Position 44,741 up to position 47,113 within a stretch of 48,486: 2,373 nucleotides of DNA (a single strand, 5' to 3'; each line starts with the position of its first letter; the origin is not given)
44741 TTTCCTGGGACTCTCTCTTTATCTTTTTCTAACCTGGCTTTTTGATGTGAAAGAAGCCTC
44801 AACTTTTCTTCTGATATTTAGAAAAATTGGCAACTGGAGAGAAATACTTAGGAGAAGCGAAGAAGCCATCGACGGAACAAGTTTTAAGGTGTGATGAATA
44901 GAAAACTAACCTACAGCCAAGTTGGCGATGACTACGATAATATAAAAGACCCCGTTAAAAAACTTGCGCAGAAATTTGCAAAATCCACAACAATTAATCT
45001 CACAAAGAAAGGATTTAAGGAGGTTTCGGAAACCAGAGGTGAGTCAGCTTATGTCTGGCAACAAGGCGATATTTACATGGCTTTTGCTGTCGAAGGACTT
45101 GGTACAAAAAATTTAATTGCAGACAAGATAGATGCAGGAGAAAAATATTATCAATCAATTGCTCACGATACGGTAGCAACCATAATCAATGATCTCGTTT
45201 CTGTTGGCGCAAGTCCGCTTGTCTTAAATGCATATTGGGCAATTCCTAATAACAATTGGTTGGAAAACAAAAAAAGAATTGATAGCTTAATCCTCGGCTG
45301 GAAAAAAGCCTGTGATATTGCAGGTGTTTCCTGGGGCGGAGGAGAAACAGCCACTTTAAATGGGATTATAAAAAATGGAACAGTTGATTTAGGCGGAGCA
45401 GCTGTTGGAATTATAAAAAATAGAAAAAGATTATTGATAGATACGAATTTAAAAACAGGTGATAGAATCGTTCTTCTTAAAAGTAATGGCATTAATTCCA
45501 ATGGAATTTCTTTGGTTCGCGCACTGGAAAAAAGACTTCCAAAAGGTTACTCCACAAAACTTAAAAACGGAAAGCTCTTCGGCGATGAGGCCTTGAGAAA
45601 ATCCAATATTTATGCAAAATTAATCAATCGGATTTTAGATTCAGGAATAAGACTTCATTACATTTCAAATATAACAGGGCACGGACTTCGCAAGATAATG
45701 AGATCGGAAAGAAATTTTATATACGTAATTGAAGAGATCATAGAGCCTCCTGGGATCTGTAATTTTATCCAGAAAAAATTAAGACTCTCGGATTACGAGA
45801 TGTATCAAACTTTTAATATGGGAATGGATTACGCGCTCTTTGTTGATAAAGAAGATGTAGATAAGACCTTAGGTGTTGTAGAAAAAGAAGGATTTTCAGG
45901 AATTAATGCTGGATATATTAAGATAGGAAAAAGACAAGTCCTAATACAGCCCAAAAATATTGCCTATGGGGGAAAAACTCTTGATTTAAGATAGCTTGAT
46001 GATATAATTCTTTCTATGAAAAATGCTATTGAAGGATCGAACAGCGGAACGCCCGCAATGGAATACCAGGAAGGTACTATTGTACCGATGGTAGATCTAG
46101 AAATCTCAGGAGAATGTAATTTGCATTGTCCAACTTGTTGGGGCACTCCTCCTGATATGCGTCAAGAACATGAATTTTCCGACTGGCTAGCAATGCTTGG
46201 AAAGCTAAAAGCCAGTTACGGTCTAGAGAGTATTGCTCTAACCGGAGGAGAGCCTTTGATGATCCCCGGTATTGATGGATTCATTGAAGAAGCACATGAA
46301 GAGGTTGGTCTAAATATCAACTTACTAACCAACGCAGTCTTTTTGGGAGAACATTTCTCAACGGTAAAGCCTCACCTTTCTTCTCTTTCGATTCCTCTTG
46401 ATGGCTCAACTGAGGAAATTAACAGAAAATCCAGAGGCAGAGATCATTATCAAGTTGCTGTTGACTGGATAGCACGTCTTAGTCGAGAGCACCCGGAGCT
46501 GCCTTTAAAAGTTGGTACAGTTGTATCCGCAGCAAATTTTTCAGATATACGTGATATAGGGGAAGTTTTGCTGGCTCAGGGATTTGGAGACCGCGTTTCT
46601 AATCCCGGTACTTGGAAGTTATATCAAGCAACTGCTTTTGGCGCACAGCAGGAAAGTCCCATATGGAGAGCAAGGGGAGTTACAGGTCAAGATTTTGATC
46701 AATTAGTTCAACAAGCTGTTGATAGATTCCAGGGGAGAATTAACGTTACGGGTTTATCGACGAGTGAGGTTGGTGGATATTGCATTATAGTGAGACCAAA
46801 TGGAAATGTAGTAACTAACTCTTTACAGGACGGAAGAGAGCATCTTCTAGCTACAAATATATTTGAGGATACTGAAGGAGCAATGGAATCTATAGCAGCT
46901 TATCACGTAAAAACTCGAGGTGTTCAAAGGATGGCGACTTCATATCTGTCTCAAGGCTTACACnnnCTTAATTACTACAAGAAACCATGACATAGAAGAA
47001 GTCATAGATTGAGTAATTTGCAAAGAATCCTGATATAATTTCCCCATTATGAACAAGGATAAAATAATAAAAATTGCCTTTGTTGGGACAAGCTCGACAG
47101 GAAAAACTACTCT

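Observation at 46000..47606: Viperin-like radical SAM enzyme paired with an AAA_28/NadR-type kinase: candidate antiviral nucleotide-modifying module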

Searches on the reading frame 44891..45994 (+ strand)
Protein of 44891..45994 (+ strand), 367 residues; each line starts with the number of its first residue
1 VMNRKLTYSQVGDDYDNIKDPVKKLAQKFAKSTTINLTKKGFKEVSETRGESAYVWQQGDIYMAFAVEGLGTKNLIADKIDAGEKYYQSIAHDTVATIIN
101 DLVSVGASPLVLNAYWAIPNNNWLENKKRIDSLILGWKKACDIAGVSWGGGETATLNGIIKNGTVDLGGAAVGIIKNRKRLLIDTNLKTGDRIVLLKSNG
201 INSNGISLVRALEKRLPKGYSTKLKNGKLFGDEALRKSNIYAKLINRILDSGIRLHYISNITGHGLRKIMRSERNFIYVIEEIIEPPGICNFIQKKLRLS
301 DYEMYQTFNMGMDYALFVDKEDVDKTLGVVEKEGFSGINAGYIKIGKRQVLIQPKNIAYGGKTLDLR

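Call 4: search_protein_families(library=pfam, proteins=[window:44891-45994:+], max_evalue=0.1)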
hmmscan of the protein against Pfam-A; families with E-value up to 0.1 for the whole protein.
window:44891-45994:+ (367 aa): 2 families
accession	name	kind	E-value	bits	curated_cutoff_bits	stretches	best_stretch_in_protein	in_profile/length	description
PF00586.29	AIRS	-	2.3e-13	51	24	1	51-175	2-112/112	AIR synthase related protein, N-terminal domain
PF02769.27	AIRS_C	-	1.8e-09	38.4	23.1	1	188-335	1-136/156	AIR synthase related protein, C-terminal domain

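Call 5: search_protein_families(library=ncbifam, proteins=[window:44891-45994:+], max_evalue=0.1)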
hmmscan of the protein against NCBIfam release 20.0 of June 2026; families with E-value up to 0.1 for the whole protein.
window:44891-45994:+ (367 aa): 8 families
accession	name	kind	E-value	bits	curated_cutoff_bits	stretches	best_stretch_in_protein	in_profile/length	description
TIGR00878.1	purM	equivalog_domain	1.5e-53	182.2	236.35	1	6-344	1-330/332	phosphoribosylformylglycinamidine cyclo-ligase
TIGR00476.1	selD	equivalog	3.2e-05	23.3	125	1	98-201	84-178/311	selenide, water dikinase SelD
TIGR04049.1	AIR_rel_sll0787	hypoth_equivalog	5.1e-05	22.5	321.3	1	44-196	37-167/318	sll0787 family AIR synthase-like protein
TIGR01379.1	thiL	equivalog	0.00033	19.8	184.15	1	88-211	58-171/320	thiamine-phosphate kinase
NF002098.0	PRK00943.1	equivalog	0.0028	16.6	299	1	97-201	87-182/347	selenide, water dikinase SelD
NF033836.1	polymyxin_MCR9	exception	0.03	13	1240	1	43-130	102-190/539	MCR-9 family phosphoethanolamine--lipid A transferase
TIGR01736.1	FGAM_synth_II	equivalog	0.044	12.1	525.75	1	91-210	453-574/718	phosphoribosylformylglycinamidine synthase subunit PurL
NF033862.2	polymyxin_MCR10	exception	0.099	11.3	1250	0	43-130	102-190/539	MCR-10 family phosphoethanolamine--lipid A transferase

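Call 6: search_protein_families(library=padloc, proteins=[window:44891-45994:+], max_evalue=0.1)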
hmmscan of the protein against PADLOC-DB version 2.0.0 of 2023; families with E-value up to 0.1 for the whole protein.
window:44891-45994:+ (367 aa): 0 families

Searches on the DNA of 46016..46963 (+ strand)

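Call 114: search_dna_similar(query=L039:4992-7002:+, collection=ecoli_genomes, mode=near, max_rows=8)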
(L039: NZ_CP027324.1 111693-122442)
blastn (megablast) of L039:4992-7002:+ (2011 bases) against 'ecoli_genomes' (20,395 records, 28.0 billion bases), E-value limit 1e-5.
Records with a match: 1; places in all: 1; records where one place covers at least 80% of the query: 1.
Genomes with a match: 1 of 5426; with a place that covers at least 80% of the query: 1. Places per genome that has any: lowest 1, median 1, highest 1. On chromosomes: 0 places; on plasmids: 1.
Best place of each record, by identity: >=99% 1.
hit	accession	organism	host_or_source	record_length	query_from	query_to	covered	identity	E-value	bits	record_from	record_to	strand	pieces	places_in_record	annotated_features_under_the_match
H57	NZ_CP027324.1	Escherichia coli strain 2013C-3033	Homo sapiens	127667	1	2011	100%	100.0%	0e+0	3714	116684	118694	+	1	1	radical SAM protein | deoxynucleoside kinase | nudI: nucleoside triphosphatase NudI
